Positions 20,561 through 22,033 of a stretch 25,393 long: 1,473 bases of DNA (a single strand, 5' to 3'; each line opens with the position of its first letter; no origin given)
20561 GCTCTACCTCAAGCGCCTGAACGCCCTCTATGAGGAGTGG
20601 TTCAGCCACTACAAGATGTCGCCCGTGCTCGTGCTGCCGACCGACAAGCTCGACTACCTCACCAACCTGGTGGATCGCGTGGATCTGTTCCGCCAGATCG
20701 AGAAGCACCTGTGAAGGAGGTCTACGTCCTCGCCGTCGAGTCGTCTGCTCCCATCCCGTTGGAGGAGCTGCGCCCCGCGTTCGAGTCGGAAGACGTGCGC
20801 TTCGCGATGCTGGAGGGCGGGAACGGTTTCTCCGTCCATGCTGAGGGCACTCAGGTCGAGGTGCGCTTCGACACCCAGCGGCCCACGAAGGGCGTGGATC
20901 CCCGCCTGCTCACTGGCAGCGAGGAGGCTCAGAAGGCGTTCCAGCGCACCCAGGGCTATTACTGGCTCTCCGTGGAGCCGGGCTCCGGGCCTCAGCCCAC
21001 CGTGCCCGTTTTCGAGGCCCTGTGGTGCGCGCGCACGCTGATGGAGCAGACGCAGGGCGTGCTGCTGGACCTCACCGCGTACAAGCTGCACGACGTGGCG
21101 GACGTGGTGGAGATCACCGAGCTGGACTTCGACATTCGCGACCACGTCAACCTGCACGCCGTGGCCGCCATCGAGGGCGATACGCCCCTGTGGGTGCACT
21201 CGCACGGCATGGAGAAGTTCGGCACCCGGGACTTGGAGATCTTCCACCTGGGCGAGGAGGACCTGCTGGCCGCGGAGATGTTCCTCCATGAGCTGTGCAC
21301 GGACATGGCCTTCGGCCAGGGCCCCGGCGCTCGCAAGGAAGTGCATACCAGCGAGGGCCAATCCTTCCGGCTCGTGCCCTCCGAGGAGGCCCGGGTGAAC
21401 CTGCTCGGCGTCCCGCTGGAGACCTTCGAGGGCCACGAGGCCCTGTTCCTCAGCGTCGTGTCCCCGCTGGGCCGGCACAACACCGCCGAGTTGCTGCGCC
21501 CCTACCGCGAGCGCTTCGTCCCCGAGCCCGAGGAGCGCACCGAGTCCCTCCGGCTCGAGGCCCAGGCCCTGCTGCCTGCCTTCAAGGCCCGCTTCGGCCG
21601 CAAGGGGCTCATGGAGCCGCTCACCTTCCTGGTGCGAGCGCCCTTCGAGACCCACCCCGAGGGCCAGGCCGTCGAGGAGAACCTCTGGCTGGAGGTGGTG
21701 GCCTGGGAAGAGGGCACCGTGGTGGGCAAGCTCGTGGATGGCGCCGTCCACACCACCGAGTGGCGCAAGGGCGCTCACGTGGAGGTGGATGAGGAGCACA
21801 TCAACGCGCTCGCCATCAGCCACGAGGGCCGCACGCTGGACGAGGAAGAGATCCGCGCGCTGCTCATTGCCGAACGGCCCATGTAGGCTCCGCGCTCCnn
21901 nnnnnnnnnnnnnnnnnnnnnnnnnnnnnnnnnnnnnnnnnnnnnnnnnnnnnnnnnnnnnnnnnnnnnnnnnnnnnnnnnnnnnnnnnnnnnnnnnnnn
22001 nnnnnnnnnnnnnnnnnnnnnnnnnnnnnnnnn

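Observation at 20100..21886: Deoxynucleoside-kinase-family gene translationally coupled to a 391-aa uncharacterised (DUF2314-like C-terminus) protein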

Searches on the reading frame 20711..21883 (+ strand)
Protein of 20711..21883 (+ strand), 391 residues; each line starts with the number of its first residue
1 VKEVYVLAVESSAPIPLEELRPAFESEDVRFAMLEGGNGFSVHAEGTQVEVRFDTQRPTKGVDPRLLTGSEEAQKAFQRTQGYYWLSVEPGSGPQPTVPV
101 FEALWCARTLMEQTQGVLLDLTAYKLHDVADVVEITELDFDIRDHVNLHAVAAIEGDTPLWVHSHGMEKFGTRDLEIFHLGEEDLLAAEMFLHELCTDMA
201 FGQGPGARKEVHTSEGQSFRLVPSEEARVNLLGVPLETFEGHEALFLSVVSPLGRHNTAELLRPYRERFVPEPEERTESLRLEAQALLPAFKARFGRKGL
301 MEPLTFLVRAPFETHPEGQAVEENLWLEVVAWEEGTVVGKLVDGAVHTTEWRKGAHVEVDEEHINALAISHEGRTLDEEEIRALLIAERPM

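Call 3: search_protein_families(library=pfam, proteins=[window:20711-21883:+], max_evalue=0.01)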
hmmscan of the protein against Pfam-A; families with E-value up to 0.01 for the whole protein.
window:20711-21883:+ (391 aa): 2 families
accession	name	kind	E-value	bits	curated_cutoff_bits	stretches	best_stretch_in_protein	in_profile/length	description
PF10077.14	DUF2314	-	3e-06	27.8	22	1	305-373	35-103/134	Uncharacterized protein conserved in bacteria (DUF2314)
PF22789.1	DUF4026_C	-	0.00018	22.3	27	1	149-189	2-43/114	Protein of unknown function (DUF4026) C-terminal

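Call 4: search_protein_families(library=ncbifam, proteins=[window:20711-21883:+], max_evalue=0.01)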
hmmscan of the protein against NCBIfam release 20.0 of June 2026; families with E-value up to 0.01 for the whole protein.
window:20711-21883:+ (391 aa): 0 families

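Call 6: find_homologous_proteins(query=window:20711-21883:+)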
Query window:20711-21883:+ (391 aa): 437 proteins with E <= 0.001 among 8000 candidates; the best 120 are listed.
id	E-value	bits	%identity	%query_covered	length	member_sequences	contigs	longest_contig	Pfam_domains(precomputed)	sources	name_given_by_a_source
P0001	2.2e-243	825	93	100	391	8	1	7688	PF10077.15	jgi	jgi:hypothetical protein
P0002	1.6e-233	793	90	100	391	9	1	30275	PF10077.15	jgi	-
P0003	5.5e-225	765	87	100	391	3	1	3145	PF10077.15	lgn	-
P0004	2.0e-224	763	88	100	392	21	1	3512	PF10077.15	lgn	-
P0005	1.3e-223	760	87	100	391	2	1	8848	PF10077.15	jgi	jgi:Uncharacterized protein conserved in bacteria (DUF2314)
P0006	3.6e-222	755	86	100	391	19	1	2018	PF10077.15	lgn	-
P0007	1.4e-220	750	86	100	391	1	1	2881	-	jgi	jgi:hypothetical protein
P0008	6.2e-214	728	83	100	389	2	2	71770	PF10077.15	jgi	jgi:hypothetical protein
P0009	3.0e-213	726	83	100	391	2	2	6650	-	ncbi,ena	-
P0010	1.7e-210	717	82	100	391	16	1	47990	-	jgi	jgi:hypothetical protein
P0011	1.8e-208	710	81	100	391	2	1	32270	-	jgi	jgi:hypothetical protein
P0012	5.6e-208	709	82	100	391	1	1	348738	-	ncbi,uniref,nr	ncbi:hypothetical protein [Hyalangium rubrum]|uniref:DUF2314 domain-containing protein n=1 Tax=Hyala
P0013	1.3e-206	704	81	100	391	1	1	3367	-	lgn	-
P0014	2.7e-202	690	79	100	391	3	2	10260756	PF10077.15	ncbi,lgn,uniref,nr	ncbi:DUF2314 domain-containing protein [Stigmatella aurantiaca]|uniref:Conserved uncharacterized pro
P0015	7.0e-202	689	80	100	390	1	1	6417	PF10077.15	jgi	jgi:hypothetical protein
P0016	1.1e-201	688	79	99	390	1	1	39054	PF10077.15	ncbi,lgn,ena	-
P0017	2.6e-201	687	78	100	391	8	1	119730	PF10077.15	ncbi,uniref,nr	ncbi:DUF2314 domain-containing protein [Stigmatella hybrida]|uniref:DUF2314 domain-containing protei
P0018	2.0e-186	638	73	100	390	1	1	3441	PF10077.15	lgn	-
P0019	5.9e-182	623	72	100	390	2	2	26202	PF22789.2,PF10077.15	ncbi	-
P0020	1.3e-180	619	70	100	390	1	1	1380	PF22789.2,PF10077.15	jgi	jgi:hypothetical protein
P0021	1.8e-178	611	72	100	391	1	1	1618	PF22789.2,PF10077.15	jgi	jgi:uncharacterized protein YegJ (DUF2314 family)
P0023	3.8e-177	607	86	80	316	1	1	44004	PF10077.15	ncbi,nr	ncbi:hypothetical protein STIAU_5177 [Stigmatella aurantiaca DW4/3-1]|nr:hypothetical protein STIAU_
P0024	1.2e-176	605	69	100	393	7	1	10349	PF22789.2,PF10077.15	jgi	jgi:hypothetical protein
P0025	2.0e-176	605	71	100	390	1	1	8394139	PF10077.15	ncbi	ncbi:DUF2314 domain-containing protein [Myxococcaceae bacterium GXIMD 01537]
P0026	5.9e-175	600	70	100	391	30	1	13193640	PF10077.15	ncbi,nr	ncbi:DUF2314 domain-containing protein [Pyxidicoccus sp. MSG2]|nr:DUF2314 domain-containing protein 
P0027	6.2e-175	600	73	95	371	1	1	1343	PF22789.2,PF10077.15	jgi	jgi:hypothetical protein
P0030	2.3e-172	591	70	99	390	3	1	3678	PF10077.15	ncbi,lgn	ncbi:DUF2314 domain-containing protein [Pyxidicoccus sp. 3LG]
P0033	8.0e-172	590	68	100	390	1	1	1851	PF10077.15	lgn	-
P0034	4.4e-171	587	68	100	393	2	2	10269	PF10077.15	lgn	-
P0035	4.8e-171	587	69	99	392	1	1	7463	PF10077.15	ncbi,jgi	-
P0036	8.4e-171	586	68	100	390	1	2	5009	PF22789.2,PF10077.15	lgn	-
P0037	1.3e-170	586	67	100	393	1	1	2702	PF10077.15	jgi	jgi:hypothetical protein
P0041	2.7e-169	581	69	100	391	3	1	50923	PF10077.15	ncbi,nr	ncbi:DUF2314 domain-containing protein [Myxococcaceae bacterium JPH2]|nr:DUF2314 domain-containing p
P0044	7.8e-169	580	68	99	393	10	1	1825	PF10077.15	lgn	-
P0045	1.5e-168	579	67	100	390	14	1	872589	PF22789.2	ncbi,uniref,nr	ncbi:DUF2314 domain-containing protein [Aggregicoccus sp. 17bor-14]|uniref:DUF2314 domain-containing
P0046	1.7e-168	579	70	100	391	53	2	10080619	PF10077.15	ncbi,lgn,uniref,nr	ncbi:hypothetical protein COCOR_03076 [Corallococcus coralloides DSM 2259]|uniref:DUF2314 domain-con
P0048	1.8e-168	579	70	100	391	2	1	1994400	PF10077.15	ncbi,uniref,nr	ncbi:DUF2314 domain-containing protein [Corallococcus exiguus]|uniref:DUF2314 domain-containing prot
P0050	3.6e-168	578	68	99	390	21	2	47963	PF10077.15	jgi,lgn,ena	-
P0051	7.1e-168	577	69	100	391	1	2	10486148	PF10077.15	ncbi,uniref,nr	ncbi:DUF2314 domain-containing protein [Corallococcus sp. AB030]|uniref:DUF2314 domain-containing pr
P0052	7.5e-168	577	68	100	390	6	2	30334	PF10077.15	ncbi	-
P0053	8.8e-168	576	68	100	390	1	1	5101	PF10077.15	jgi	jgi:uncharacterized protein YegJ (DUF2314 family)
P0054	4.6e-167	574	68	99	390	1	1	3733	PF10077.15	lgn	-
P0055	9.1e-167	573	65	100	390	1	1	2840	PF22789.2,PF10077.15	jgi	jgi:hypothetical protein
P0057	1.9e-166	572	67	100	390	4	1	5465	PF10077.15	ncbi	-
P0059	3.7e-166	571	66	100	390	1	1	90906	PF22789.2,PF10077.15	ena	-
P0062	8.3e-166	570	66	100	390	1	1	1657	PF10077.15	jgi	jgi:uncharacterized protein YegJ (DUF2314 family)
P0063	1.1e-165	569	67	100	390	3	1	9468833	PF10077.15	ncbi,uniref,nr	ncbi:DUF2314 domain-containing protein [Archangium primigenium]|uniref:DUF2314 domain-containing pro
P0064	1.5e-165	569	66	100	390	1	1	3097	PF10077.15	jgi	jgi:uncharacterized protein YegJ (DUF2314 family)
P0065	1.5e-165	569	66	100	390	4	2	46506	PF10077.15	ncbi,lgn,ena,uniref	ncbi:DUF2314 domain-containing protein [Archangium sp.]|uniref:DUF2314 domain-containing protein n=1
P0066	1.9e-165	569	66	100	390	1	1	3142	PF10077.15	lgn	-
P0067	2.7e-165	568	65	100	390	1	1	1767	PF22789.2,PF10077.15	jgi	jgi:hypothetical protein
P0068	5.1e-165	567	67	100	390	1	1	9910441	PF10077.15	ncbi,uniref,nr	ncbi:DUF2314 domain-containing protein [Melittangium boletus]|uniref:DUF2314 domain-containing prote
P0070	2.9e-164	565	69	98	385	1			PF10077.15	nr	nr:DUF2314 domain-containing protein [Corallococcus exiguus]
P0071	4.9e-164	564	66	100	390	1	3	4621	PF10077.15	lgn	-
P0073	6.6e-164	564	66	99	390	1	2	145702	PF10077.15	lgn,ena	-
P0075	1.6e-163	562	66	100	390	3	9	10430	PF10077.15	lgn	-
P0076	2.2e-163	562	66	100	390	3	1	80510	PF10077.15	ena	-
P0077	5.9e-163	560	65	100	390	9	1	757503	PF10077.15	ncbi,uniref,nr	ncbi:DUF2314 domain-containing protein [Cystobacter ferrugineus]|uniref:DUF2314 domain-containing pr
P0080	1.8e-162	559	65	100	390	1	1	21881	PF10077.15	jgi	jgi:uncharacterized protein YegJ (DUF2314 family)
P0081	2.0e-162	559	65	100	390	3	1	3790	PF10077.15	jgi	-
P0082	7.6e-162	557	65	99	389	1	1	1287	PF10077.15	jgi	jgi:uncharacterized protein YegJ (DUF2314 family)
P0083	9.4e-162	556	65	100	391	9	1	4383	PF10077.15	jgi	jgi:hypothetical protein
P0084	1.1e-161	556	67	98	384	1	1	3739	PF10077.15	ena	-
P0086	2.9e-161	555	65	100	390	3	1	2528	PF22789.2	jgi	-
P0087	3.9e-161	554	64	100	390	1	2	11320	PF22789.2,PF10077.15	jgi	-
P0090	1.4e-160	553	65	100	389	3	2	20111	PF10077.15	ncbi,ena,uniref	ncbi:MAG TPA: DUF2314 domain-containing protein [Archangium sp.]|uniref:DUF2314 domain-containing pr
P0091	1.4e-160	553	92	70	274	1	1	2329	PF10077.15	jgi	jgi:hypothetical protein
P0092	1.6e-160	552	65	100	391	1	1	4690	PF10077.15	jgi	jgi:hypothetical protein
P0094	2.5e-160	552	65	100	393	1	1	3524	PF10077.15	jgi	jgi:uncharacterized protein YegJ (DUF2314 family)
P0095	6.3e-160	550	63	100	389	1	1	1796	PF10077.15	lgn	-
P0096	1.5e-159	549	63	100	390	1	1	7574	PF22789.2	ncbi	ncbi:MAG: DUF2314 domain-containing protein [Myxococcaceae bacterium]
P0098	2.6e-159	548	63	100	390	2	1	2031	PF10077.15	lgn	-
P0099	3.4e-159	548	64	100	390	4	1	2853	PF10077.15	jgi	-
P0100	4.7e-159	548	64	100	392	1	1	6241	PF22789.2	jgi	-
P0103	8.2e-159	547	62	99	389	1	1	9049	PF10077.15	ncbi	ncbi:MAG: DUF2314 domain-containing protein [Myxococcaceae bacterium]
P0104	1.8e-158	546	64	100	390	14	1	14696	PF22789.2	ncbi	-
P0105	2.0e-158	546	64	100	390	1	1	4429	PF10077.15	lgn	-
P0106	3.1e-158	545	64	100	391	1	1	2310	PF10077.15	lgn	-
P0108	5.2e-158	544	64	100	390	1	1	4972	PF10077.15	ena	-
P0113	2.4e-157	542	62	100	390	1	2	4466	PF10077.15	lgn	-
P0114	3.1e-157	542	62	100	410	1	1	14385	PF10077.15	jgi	jgi:hypothetical protein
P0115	7.0e-157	540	62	100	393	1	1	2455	PF10077.15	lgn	-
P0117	3.5e-156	538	61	99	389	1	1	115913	PF10077.15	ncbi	-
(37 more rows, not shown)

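Call 10: find_related_loci(query=A1, collection=genome_contigs, flank=5000)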
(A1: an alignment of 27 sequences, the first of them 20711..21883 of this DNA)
Query A1 (391 aa) in genome_contigs; peptide patterns used: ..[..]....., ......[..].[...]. (x = any residue, [..] = any of these).
219 stretches matched a pattern; 154 encode a relative of the query (tblastn E <= 1e-3); the best 80 are kept; 80 distinct loci.
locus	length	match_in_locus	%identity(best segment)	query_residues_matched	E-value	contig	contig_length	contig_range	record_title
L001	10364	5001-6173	90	1-391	0e+0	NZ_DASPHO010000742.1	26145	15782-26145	MAG: Hyalangium sp. isolate SMAG_U11958 k141_5382144, whole genome shotgun sequence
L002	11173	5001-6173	89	1-391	0e+0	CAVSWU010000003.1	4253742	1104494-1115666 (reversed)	MAG: uncultured delta proteobacterium isolate MFD05674.bin.1.60 genome assembly, contig: contig_8560, whole genome shotg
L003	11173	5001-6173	89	1-391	0e+0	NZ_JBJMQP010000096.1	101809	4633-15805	MAG: Hyalangium sp. isolate H3_16_all_fractions_metab_25_68_0 k255_2744813, whole genome shotgun sequence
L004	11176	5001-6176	86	1-391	0e+0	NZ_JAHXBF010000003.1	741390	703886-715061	Hyalangium versicolor strain H56D21 NODE_3_length_741390_cov_21.580710, whole genome shotgun sequence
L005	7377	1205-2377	85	1-391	0e+0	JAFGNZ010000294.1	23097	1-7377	MAG: Myxococcaceae bacterium isolate Zod_Metabat.575 k87_9608087, whole genome shotgun sequence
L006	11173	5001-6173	81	1-391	0e+0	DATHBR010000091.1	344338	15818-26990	MAG TPA_asm: Myxococcaceae bacterium isolate SMAG_U10721 k141_656047, whole genome shotgun sequence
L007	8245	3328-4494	79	1-389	0e+0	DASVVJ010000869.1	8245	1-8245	MAG TPA_asm: Myxococcaceae bacterium isolate SMAG_U3340 k141_507769, whole genome shotgun sequence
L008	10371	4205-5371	79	3-391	0e+0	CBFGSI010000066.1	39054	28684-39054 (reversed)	MAG TPA_asm: uncultured Archangiaceae bacterium isolate SRR17295755_concoct_80 genome assembly, contig: ERZ23329302.468,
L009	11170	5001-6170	70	1-391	9e-180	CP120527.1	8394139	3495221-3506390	Myxococcaceae bacterium GXIMD 01537 chromosome, complete genome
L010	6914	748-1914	71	3-391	5e-180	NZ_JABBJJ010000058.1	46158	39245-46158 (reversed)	Pyxidicoccus fallax strain DSM 14698 NODE_58_length_46158_cov_38.3183, whole genome shotgun sequence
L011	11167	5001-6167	71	3-391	8e-179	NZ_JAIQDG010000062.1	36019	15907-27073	Myxococcus sp. RHSTA-1-4 NODE_62_length_36019_cov_151.906655, whole genome shotgun sequence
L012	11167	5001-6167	70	3-391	2e-178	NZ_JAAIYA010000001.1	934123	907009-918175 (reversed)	Pyxidicoccus caerfyrddinensis strain CA032A NODE_1_length_934123_cov_18.7359, whole genome shotgun sequence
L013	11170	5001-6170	69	1-391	8e-178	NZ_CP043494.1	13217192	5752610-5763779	Archangium minus strain Cbm 6 chromosome, complete genome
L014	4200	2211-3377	70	3-391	0e+0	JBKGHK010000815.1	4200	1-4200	Pyxidicoccus sp. 3LFB2 NODE_815_length_4200_cov_65.759228, whole genome shotgun sequence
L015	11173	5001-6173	71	1-391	2e-176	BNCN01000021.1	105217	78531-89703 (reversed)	Comamonas sp. KCTC 72670 KCTC 72670 DNA, sequence21, whole genome shotgun sequence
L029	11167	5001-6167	69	3-391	7e-173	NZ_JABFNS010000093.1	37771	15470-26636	Myxococcus xanthus strain AM003 NODE_93_length_37771_cov_36.0109, whole genome shotgun sequence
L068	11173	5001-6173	60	1-391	3e-151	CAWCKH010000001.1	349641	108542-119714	MAG: uncultured delta proteobacterium isolate MFD00822.bin.1.253 genome assembly, contig: contig_33942, whole genome sho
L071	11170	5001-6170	59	3-391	2e-150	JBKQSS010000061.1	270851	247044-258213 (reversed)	MAG: Myxococcaceae bacterium isolate MHr1A1B1C__bin_33 MHr1A1B1C_000000153130, whole genome shotgun sequence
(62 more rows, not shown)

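Call 13: predict_structure(alignment_id=A1)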
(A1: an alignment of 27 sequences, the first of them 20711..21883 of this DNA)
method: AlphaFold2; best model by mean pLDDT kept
length: 391 residues; sequences in the alignment: 27
mean_pLDDT: 74.5   pTM: 0.60
mean pLDDT of the five models: 74.5, 74.2, 70.5, 68.6, 65.2
residues with pLDDT >= 90: 44; 70-90: 226; 50-70: 90; < 50: 31
segments of 3 or more residues with pLDDT < 50: 138-140, 299-302, 349-352, 371-382, 387-391
pLDDT, mean of each block of 10 residues (from residue 1): 91 90 82 85 84 84 70 89 90 63 87 90 83 67 63 63 80 83 77 74 74 68 82 69 80 76 67 72 77 65 69 71 79 84 56 67 78 40 44 33
secondary structure, 60 per line:
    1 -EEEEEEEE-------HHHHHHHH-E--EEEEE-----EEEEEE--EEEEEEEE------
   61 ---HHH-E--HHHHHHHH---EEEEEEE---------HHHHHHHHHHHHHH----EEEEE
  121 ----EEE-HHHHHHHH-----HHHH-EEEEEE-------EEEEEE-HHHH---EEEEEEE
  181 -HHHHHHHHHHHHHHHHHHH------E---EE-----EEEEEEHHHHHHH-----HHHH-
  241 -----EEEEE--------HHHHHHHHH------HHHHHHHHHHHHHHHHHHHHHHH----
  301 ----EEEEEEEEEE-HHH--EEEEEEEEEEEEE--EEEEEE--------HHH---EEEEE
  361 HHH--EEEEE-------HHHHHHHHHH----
elements in order: E2-9 H17-24 E29-33 E39-44 E47-54 H71-78 E82-88 H98-111 E116-120 E125-127 H129-136 H142-145 E147-152 E160-165 H167-170 E174-180 H182-200 E218-223 H224-230 H236-239 E246-250 H259-267 H274-296 E305-314 E321-333 E336-341 E356-360 E366-370 H378-387

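Call 18: search_protein_families(library=pfam, proteins=[L068:4324-5001:+, L068:2764-3789:+, L068:3875-4258:+, L068:7181-10411:+, L068:4276-4896:-, L071:4054-4878:-, L071:2730-3851:-, L071:7147-10389:-, L071:1563-2813:+], max_evalue=0.001)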
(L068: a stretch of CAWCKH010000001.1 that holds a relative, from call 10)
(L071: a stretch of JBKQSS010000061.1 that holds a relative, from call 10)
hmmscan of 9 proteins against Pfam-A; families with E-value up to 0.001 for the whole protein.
L068:4324-5001:+ (226 aa): 0 families

L068:2764-3789:+ (342 aa): 3 families
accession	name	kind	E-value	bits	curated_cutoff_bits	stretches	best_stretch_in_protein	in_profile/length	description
PF01000.31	RNA_pol_A_bac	-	4.1e-37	127.5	33.9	1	66-181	1-119/119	RNA polymerase Rpb3/RpoA insert domain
PF03118.21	RNA_pol_A_CTD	-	9.7e-28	96.1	23.8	1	251-315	3-67/67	Bacterial RNA polymerase, alpha chain C terminal domain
PF01193.29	RNA_pol_L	-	2.1e-27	95.1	24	1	36-231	1-74/74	RNA polymerase Rpb3/Rpb11 dimerisation domain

L068:3875-4258:+ (128 aa): 1 family
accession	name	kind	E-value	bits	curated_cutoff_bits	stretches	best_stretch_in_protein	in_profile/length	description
PF01196.24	Ribosomal_L17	-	2.4e-36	125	27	1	20-116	1-97/97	Ribosomal protein L17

L068:7181-10411:+ (1077 aa): 0 families

L068:4276-4896:- (206 aa): 0 families

L071:4054-4878:- (274 aa): 1 family
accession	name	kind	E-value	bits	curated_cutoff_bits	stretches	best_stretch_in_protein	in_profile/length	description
PF01553.26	Acyltransferase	-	1.9e-35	122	23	1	66-193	1-131/132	Acyltransferase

L071:2730-3851:- (373 aa): 0 families

L071:7147-10389:- (1080 aa): 1 family
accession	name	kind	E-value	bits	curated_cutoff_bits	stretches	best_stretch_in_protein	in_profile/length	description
PF13620.12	CarboxypepD_reg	-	1.2e-06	29.2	32.3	1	697-750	2-58/82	Carboxypeptidase regulatory-like domain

L071:1563-2813:+ (417 aa): 3 families
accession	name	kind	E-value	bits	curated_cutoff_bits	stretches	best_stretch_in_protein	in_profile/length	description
PF01000.31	RNA_pol_A_bac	-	1.5e-35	122.4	33.9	1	136-251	1-119/119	RNA polymerase Rpb3/RpoA insert domain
PF03118.21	RNA_pol_A_CTD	-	1.8e-27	95.3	23.8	1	321-385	3-67/67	Bacterial RNA polymerase, alpha chain C terminal domain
PF01193.29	RNA_pol_L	-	2.1e-25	88.7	24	1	106-301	1-74/74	RNA polymerase Rpb3/Rpb11 dimerisation domain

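Call 19: search_protein_representatives(protein=window:20711-21883:+)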
Query: 391 residues. Proteins with E-value up to 0.001 (for the whole library): 119; up to 1e-10: 36; up to 1e-30: 19. The best 119 are listed.
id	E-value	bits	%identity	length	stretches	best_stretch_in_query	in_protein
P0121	2.2e-130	451.5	55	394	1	1-391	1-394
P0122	2.2e-112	392.2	78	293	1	165-391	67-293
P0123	1.8e-105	369.5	60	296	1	98-390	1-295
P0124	3.4e-103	362.0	75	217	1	175-391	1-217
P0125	1.9e-98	346.4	57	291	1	2-291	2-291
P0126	3.0e-71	256.9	48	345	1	52-390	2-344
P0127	8.5e-65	235.6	39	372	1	12-390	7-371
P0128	4.7e-63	229.9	58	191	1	3-193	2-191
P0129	1.5e-54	201.9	70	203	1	100-235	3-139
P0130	1.8e-53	198.3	53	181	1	1-180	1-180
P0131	1.2e-49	185.8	59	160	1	232-389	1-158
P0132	1.2e-44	169.3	73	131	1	121-234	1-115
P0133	2.2e-43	165.2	44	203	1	1-186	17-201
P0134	3.1e-43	164.6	63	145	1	221-361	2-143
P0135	4.9e-42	160.7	67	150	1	279-390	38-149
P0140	7.7e-30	120.6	28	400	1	71-384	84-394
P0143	1.1e-25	106.8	29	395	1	73-385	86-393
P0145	5.0e-23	98.1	31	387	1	99-384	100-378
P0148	7.3e-16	74.5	30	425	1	136-375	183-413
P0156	9.6e-11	57.7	28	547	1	91-382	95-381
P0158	9.0e-10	54.5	25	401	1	75-381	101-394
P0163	4.5e-08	48.9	39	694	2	269-376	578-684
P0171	3.9e-07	45.8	31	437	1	143-361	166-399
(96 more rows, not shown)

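Call 23: search_solved_structures(query=A1, max_evalue=10, show_alignments=2)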
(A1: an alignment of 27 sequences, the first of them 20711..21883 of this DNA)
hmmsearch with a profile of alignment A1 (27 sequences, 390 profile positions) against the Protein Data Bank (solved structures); distinct sequences matched with E-value up to 10: 4.
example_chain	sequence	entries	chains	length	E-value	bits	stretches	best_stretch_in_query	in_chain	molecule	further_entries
2ypo_A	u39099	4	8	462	0.83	11.7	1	245-320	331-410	PHOSPHO-2-DEHYDRO-3-DEOXYHEPTONATE ALDOLASE AROG | Probable 3-deoxy-D-arabino-heptulosonate 7-phosphate synthase AroG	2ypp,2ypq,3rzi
6pbj_A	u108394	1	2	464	0.83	11.7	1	245-320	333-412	Phospho-2-dehydro-3-deoxyheptonate aldolase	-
2b7o_A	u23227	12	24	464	0.83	11.7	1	245-320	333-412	3-deoxy-D-arabino-heptulosonate 7-phosphate synthase AroG | Probable 3-deoxy-D-arabino-heptulosonate 7-phosphate synthase AroG | 3-deoxy-D-arabinoheptulosonate-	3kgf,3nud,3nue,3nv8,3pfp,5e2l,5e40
2w19_A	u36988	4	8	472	0.86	11.6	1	245-320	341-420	3-DEOXY-D-ARABINO-HEPTULOSONATE 7-PHOSPHATE SYNTHASE AROG | Phospho-2-dehydro-3-deoxyheptonate aldolase AroG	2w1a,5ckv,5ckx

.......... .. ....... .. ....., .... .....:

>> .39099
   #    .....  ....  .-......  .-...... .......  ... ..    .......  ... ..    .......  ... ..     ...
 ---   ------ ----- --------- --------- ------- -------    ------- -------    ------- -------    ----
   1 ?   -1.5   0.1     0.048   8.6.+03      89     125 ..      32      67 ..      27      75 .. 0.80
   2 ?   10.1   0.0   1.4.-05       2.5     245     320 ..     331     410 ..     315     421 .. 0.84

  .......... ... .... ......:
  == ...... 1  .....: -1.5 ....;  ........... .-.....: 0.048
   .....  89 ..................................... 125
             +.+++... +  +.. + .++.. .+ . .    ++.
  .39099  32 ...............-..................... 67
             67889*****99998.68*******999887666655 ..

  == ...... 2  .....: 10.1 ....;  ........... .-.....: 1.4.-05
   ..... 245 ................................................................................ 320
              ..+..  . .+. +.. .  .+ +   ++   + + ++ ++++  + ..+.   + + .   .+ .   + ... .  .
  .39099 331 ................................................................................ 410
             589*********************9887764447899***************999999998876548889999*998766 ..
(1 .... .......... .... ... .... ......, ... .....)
